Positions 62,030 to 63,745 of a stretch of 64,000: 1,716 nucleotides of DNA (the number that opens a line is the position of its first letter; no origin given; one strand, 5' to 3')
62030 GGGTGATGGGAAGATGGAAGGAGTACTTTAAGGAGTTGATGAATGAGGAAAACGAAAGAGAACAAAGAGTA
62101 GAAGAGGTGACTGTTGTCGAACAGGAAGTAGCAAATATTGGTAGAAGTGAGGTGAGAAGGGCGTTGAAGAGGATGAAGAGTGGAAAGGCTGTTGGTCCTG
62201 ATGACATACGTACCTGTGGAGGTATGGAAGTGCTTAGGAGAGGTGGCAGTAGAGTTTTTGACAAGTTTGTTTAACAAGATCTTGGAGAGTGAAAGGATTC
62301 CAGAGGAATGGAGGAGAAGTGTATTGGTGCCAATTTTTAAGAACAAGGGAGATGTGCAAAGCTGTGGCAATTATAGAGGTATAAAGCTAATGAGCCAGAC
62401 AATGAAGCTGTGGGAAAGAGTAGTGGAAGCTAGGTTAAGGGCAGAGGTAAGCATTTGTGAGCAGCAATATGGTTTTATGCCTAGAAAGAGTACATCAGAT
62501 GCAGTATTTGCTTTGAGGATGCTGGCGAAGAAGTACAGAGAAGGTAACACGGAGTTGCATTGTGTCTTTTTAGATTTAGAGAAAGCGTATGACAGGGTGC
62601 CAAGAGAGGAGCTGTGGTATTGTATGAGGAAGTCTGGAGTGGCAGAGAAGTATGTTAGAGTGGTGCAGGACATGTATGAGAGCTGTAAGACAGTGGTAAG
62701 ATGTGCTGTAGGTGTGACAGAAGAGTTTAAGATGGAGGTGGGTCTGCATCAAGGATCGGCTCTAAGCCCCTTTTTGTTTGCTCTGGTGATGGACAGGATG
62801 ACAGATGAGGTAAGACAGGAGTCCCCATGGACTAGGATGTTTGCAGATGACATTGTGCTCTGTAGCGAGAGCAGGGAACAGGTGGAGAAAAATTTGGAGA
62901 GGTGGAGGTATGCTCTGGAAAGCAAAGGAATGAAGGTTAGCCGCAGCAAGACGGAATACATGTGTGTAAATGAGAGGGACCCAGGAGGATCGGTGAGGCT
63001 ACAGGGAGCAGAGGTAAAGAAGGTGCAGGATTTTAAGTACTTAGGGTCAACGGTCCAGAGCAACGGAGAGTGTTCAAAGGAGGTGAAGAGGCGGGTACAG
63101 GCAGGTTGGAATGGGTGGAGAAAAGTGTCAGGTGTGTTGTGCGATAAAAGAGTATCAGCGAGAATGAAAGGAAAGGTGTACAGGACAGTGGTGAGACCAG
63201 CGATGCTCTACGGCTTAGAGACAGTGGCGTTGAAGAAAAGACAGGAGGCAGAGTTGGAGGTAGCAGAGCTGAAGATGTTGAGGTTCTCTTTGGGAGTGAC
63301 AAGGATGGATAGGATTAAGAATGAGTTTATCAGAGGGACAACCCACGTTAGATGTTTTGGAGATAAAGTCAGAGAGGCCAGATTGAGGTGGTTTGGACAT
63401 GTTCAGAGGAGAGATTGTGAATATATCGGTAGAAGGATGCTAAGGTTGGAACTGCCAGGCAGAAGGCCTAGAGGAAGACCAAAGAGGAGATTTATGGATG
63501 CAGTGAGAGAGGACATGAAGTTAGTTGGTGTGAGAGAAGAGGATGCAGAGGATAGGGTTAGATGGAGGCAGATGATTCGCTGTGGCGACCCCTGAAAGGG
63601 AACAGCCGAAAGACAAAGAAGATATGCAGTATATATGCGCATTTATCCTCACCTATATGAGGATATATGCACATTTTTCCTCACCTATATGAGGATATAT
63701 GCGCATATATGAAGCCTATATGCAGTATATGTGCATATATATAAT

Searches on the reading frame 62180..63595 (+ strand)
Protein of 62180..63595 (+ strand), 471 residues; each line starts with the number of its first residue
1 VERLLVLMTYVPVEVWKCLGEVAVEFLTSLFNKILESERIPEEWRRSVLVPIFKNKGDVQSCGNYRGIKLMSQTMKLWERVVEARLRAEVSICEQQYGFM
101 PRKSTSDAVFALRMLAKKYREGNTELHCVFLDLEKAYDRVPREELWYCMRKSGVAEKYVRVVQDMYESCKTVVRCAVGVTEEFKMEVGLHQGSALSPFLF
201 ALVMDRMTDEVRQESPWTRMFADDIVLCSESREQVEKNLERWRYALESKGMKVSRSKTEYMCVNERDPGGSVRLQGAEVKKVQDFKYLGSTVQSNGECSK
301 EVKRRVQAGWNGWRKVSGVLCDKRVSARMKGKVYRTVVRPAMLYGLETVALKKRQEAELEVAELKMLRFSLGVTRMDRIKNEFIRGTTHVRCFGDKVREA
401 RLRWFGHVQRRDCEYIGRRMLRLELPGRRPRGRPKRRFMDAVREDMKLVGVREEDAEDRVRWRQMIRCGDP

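Call 49: search_protein_families(library=pfam, proteins=[window:62180-63595:+], max_evalue=0.00001)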
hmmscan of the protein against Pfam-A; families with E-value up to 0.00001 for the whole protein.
window:62180-63595:+ (471 aa): 1 family
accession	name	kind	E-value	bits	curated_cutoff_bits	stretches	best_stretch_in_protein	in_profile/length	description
PF00078.32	RVT_1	-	6.7e-38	130.9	29.6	1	56-292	3-205/205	Reverse transcriptase (RNA-dependent DNA polymerase)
